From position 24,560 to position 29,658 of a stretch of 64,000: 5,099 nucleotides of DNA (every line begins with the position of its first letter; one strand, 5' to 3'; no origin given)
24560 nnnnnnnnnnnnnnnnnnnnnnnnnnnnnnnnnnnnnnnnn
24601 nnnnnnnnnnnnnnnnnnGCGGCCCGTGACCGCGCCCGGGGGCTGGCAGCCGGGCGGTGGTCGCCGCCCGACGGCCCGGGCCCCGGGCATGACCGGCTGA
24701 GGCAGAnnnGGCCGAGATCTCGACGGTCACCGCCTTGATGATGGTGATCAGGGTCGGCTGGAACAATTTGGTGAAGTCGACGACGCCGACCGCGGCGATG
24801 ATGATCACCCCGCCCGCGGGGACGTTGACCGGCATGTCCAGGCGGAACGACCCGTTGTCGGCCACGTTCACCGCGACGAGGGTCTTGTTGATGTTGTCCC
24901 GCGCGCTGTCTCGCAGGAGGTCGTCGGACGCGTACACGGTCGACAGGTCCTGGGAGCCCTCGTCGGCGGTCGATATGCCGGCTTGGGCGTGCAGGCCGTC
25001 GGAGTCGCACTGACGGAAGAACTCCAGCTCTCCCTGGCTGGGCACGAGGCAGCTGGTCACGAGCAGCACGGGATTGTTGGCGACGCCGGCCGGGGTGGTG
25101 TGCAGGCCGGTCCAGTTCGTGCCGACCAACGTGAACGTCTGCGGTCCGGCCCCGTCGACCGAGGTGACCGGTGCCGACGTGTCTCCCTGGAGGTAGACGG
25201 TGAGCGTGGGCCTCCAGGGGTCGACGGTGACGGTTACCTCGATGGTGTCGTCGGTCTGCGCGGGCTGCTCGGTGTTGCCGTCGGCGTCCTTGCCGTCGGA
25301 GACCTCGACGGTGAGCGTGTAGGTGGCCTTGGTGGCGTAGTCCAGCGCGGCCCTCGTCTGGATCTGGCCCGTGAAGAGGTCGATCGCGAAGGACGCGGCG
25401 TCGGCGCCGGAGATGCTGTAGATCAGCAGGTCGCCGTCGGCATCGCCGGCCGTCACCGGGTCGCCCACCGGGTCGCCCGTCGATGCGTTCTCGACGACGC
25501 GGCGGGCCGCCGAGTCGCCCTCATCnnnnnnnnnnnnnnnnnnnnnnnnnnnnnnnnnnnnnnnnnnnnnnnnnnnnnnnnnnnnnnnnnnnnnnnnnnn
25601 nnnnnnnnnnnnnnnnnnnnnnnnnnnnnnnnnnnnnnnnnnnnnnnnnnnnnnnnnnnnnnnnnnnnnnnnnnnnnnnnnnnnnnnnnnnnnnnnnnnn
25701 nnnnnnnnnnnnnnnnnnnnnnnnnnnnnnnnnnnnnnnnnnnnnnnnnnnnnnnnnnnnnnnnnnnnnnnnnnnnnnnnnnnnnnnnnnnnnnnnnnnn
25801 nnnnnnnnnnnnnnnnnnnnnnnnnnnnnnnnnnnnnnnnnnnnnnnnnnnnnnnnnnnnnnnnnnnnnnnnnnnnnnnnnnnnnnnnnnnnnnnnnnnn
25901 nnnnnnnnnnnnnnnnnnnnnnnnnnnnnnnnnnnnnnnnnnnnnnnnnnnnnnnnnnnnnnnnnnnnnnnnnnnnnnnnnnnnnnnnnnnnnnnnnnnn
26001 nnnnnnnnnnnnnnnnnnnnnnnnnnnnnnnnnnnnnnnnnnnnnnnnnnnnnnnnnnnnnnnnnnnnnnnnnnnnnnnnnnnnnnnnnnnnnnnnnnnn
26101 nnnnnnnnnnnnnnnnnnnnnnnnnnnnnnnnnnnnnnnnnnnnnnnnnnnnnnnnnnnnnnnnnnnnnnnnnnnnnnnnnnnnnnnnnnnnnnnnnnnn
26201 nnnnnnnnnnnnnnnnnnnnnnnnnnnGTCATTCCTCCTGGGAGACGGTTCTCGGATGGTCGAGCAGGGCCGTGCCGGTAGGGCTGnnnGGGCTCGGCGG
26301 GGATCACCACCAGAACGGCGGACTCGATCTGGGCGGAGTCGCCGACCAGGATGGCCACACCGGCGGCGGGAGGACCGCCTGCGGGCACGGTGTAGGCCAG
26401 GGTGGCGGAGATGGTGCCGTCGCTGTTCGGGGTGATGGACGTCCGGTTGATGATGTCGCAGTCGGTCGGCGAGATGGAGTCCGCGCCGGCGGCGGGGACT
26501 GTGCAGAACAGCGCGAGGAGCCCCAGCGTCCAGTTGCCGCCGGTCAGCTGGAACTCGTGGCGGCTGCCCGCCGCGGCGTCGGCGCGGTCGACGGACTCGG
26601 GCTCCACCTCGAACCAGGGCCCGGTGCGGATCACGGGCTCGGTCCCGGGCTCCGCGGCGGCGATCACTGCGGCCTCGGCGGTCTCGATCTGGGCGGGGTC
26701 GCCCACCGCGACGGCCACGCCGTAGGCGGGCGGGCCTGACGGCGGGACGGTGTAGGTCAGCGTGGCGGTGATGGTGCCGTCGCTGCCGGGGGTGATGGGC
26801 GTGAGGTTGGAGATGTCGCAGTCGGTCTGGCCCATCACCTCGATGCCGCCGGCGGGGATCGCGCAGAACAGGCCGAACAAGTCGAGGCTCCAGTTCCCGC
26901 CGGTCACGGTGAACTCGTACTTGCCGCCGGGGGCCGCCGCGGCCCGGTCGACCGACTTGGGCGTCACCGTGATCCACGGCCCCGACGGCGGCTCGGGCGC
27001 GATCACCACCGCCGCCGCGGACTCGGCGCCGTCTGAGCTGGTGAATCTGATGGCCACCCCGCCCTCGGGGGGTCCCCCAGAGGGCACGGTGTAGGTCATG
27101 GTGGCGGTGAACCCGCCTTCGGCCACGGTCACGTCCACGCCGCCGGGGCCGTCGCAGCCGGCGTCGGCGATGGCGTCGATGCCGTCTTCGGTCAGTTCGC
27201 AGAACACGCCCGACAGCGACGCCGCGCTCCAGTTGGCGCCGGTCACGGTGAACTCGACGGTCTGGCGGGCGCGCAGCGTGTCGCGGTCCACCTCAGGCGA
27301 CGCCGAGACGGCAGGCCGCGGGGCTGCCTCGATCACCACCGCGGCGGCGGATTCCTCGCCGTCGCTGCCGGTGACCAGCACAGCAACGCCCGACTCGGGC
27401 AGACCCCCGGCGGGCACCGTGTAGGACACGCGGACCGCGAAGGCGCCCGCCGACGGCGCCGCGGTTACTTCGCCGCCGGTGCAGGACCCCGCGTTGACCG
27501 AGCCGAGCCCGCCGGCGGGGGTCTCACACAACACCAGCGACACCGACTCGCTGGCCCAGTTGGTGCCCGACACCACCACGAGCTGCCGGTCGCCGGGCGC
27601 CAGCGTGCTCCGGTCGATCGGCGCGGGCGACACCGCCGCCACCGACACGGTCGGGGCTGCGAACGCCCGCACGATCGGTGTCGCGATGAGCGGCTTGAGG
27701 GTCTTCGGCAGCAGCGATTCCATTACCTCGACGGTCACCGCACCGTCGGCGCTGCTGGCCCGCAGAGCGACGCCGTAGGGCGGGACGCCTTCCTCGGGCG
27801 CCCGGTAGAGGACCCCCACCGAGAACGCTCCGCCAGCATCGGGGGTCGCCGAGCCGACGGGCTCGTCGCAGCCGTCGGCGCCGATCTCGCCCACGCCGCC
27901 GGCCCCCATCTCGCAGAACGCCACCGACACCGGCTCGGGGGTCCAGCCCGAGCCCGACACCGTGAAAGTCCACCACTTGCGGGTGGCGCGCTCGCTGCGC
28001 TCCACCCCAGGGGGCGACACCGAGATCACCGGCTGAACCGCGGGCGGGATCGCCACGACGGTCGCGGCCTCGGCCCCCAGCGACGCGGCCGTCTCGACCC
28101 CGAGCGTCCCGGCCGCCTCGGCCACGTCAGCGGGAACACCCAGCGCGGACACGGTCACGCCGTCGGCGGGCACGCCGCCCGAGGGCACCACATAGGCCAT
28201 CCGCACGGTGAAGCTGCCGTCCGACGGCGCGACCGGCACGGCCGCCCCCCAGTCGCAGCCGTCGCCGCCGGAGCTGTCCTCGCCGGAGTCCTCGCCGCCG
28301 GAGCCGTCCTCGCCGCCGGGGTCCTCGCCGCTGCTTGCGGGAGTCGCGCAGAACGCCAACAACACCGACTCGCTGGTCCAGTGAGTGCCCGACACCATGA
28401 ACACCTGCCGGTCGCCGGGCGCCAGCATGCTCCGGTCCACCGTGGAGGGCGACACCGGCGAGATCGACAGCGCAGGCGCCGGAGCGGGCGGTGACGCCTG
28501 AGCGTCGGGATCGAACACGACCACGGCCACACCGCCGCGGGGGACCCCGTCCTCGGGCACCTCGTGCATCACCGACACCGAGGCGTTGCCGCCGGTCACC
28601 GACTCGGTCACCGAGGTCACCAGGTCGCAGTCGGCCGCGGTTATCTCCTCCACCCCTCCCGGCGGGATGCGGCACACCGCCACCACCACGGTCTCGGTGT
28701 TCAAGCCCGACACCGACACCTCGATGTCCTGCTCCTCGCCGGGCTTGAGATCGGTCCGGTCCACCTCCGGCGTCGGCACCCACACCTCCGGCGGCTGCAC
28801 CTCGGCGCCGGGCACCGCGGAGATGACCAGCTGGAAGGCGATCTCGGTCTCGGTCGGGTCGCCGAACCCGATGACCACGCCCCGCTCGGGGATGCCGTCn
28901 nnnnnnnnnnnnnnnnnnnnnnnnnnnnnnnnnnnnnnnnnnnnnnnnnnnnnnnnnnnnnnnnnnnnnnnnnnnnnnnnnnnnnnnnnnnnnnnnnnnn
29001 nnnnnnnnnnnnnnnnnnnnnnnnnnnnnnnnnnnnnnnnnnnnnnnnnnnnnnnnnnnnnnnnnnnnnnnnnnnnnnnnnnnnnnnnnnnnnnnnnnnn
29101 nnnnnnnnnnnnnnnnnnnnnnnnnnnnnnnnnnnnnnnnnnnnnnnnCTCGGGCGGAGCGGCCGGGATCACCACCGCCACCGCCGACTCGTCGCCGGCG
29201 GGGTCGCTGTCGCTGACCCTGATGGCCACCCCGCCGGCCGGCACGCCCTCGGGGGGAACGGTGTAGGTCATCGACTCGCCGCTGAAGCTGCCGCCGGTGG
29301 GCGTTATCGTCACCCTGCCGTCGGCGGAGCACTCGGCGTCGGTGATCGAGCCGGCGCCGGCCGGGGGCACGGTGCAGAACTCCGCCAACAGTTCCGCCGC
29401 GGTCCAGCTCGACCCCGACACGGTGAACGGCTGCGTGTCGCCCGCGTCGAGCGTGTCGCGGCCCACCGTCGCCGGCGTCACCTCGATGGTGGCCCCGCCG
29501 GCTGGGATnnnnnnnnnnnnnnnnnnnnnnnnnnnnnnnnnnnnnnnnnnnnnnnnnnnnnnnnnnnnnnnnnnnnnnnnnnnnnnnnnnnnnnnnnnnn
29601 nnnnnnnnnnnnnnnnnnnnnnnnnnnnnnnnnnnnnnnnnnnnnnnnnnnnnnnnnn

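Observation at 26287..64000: Giant (>12,557 aa) surface protein gene occupying 59% of the window and still open at the edge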

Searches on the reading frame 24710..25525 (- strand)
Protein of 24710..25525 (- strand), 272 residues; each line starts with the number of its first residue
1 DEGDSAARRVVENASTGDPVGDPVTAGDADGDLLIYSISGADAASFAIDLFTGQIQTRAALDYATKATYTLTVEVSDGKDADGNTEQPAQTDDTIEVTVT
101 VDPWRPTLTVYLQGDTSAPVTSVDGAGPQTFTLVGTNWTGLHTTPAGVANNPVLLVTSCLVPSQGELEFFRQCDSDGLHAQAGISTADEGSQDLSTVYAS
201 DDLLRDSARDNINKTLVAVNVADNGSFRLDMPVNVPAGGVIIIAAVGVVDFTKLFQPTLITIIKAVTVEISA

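Call 44: find_related_loci(query=window:24710-25525:-, collection=metagenome_contigs, flank=10000)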
Query window:24710-25525:- (272 aa) in metagenome_contigs; peptide patterns used: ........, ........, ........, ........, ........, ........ (x = any residue, [..] = any of these).
600 stretches matched a pattern (row limit reached: there are more); 3 encode a relative of the query (tblastn E <= 1e-3); 3 distinct loci.
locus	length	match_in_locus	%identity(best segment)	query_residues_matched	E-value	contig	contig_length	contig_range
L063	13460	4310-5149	69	1-272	7e-118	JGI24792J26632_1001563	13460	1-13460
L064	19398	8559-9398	69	1-272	7e-118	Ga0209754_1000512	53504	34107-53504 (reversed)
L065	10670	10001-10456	45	1-139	9e-24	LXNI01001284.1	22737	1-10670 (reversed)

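Call 74: find_homologous_proteins(query=window:24710-25525:-, max_evalue=0.00001)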
Query window:24710-25525:- (272 aa): 14 proteins with E <= 0.00001 among 3507 candidates.
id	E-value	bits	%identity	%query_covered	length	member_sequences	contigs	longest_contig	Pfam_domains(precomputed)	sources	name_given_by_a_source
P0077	1.1e-103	364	70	94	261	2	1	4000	PF00028.24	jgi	-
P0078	7.7e-96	338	90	65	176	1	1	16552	-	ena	-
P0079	2.7e-50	189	41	47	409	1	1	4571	PF25374.1,PF23592.1,PF18957.7,PF00028.24,PF17803.8,PF28399.1,PF28393.1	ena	-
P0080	2.9e-45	173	52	36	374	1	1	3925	PF25374.1,PF23592.1,PF00028.24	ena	-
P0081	1.4e-40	157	51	29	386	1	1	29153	PF25374.1,PF23592.1,PF00028.24,PF17803.8,PF28399.1,PF28393.1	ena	-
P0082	1.7e-37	147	44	37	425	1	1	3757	PF25374.1,PF17963.8,PF23592.1,PF00028.24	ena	-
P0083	6.2e-33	132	53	29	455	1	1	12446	PF25374.1,PF18981.7,PF17963.8,PF23592.1,PF18957.7,PF00028.24,PF28399.1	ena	-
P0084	2.6e-30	124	52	27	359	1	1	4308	PF17963.8,PF00028.24,PF28399.1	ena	-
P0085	9.6e-28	115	62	21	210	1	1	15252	PF25374.1,PF00028.24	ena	-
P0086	1.6e-27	115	51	28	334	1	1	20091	PF00028.24,PF28399.1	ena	-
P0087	2.2e-22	98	63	24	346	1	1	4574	PF25374.1,PF23592.1,PF00028.24,PF28399.1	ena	-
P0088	8.5e-18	83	54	36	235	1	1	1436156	PF00028.24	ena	-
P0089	6.1e-11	60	50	35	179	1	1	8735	PF00028.24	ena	-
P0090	2.2e-7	49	42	38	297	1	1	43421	PF00028.24,PF00041.28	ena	-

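Call 75: find_encoding_contigs(protein=P0078, flank=10000, max_places=3)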
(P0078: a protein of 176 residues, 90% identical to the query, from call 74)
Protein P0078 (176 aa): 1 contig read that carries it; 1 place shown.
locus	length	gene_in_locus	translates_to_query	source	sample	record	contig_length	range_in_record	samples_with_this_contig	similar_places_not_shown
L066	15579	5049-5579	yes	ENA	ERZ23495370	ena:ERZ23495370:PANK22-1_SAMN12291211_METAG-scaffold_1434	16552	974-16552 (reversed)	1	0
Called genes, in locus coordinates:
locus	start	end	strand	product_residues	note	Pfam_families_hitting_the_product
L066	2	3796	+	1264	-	?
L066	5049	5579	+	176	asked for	-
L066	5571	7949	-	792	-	PF00395:SLH (weak)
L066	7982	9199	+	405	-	PF00355:Rieske, PF00848:Ring_hydroxyl_A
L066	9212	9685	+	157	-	PF12973:Cupin_7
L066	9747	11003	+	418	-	PF13433:Peripla_BP_5, PF13458:Peripla_BP_6, PF01094:ANF_receptor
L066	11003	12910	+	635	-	-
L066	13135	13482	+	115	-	-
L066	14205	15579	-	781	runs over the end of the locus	?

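Call 76: find_encoding_contigs(protein=P0088, flank=10000, max_places=3)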
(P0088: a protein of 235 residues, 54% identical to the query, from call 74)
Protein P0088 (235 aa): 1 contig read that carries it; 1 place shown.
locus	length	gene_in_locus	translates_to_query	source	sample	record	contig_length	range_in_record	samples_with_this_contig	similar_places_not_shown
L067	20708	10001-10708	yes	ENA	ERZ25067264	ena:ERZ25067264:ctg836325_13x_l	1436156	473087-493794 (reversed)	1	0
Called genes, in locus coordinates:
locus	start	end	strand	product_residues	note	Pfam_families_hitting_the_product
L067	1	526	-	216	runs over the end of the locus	PF05719:GPP34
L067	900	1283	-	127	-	PF00583:Acetyltransf_1, PF13673:Acetyltransf_10, PF13508:Acetyltransf_7, PF08445:FR47 (weak)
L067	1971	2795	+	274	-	-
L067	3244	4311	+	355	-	PF03576:Peptidase_S58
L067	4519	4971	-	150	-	PF13302:Acetyltransf_3, PF00583:Acetyltransf_1, PF13673:Acetyltransf_10, PF13508:Acetyltransf_7, PF08445:FR47 (weak)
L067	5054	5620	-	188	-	PF00583:Acetyltransf_1, PF13508:Acetyltransf_7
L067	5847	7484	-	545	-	PF01268:FTHFS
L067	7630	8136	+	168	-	PF22673:MCP-like_PDC_1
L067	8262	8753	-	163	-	PF00484:Pro_CA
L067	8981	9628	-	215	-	PF13489:Methyltransf_23, PF13847:Methyltransf_31, PF08241:Methyltransf_11, PF08242:Methyltransf_12, PF13649:Methyltransf_25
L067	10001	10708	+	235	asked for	PF00028:Cadherin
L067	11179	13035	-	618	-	PF02574:S-methyl_trans, PF02219:MTHFR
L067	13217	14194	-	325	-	PF02558:ApbA, PF08546:ApbA_C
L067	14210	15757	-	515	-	PF00501:AMP-binding, PF13193:AMP-binding_C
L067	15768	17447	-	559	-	PF01274:MS_TIM-barrel, PF20659:MS_C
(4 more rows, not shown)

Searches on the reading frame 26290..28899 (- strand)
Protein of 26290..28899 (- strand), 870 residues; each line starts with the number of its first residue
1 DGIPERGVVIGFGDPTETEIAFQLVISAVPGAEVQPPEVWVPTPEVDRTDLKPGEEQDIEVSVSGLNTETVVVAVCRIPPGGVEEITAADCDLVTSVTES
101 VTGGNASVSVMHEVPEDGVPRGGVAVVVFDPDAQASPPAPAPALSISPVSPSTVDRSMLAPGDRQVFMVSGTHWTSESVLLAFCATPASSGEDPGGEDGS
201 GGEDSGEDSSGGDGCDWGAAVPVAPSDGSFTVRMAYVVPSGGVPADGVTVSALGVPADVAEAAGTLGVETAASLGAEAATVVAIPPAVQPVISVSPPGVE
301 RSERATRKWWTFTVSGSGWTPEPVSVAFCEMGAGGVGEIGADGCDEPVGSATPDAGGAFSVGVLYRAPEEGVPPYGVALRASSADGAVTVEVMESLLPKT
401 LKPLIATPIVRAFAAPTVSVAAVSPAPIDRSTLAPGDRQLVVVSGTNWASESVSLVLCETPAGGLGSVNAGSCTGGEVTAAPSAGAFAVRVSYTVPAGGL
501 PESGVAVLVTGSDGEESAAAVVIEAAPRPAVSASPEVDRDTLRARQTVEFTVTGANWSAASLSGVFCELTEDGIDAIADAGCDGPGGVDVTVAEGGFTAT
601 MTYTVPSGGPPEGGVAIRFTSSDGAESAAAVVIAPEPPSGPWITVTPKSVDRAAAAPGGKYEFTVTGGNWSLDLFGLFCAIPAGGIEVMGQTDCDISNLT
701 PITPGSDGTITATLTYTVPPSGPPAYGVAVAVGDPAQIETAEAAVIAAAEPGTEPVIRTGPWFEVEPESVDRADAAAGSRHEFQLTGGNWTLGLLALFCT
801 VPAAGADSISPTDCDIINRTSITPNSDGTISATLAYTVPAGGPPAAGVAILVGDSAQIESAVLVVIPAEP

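Call 10: find_homologous_proteins(query=window:26290-28899:-, max_evalue=0.00001)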
Query window:26290-28899:- (870 aa): 1 proteins with E <= 0.00001 among 8000 candidates.
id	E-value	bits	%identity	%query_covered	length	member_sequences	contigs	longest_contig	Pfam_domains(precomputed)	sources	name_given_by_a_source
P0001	0.0e+0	1502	68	100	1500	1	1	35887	PF18171.7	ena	-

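Call 12: find_encoding_contigs(protein=P0001, flank=10000)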
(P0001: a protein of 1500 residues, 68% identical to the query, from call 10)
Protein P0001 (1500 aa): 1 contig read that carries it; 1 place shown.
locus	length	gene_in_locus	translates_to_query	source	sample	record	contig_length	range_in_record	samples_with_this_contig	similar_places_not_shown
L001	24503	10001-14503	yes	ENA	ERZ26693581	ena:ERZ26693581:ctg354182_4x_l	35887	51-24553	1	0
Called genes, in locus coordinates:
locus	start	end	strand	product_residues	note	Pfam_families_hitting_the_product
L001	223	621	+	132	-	PF00155:Aminotran_1_2 (weak)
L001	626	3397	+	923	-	PF01433:Peptidase_M1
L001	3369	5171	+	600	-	PF02683:DsbD_TM, PF03190:Thioredox_DsbH (weak), PF13899:Thioredoxin_7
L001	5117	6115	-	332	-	PF00781:DAGK_cat, PF19279:YegS_C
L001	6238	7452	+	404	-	PF13492:GAF_3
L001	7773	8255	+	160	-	PF07977:FabA, PF03061:4HBT (weak)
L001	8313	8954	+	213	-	PF13798:PCYCGC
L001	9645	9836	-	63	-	-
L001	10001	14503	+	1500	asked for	PF18171:LSDAT_prok (faint)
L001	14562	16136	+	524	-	-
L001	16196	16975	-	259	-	-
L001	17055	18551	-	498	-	PF00395:SLH (weak)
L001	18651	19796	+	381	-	PF00355:Rieske, PF00848:Ring_hydroxyl_A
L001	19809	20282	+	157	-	PF12973:Cupin_7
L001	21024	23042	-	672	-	PF01590:GAF (faint), PF00989:PAS (weak), PF00512:HisKA, PF02518:HATPase_c, PF00072:Response_reg, PF00486:Trans_reg_C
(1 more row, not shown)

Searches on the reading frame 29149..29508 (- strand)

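Call 35: search_protein_families(library=pfam, proteins=[window:29149-29508:-], max_evalue=5)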
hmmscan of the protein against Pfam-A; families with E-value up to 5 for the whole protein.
window:29149-29508:- (120 aa): 3 families
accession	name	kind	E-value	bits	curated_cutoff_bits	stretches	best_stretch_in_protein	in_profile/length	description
PF13573.12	SprB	-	0.0055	16.8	28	1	53-74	2-25/37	SprB repeat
PF17963.7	Big_9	-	0.02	16.2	23.6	1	22-84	25-74/89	Bacterial Ig domain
PF24156.1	DUF7407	-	2.4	9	28.2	0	89-102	52-65/74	Domain of unknown function (DUF7407)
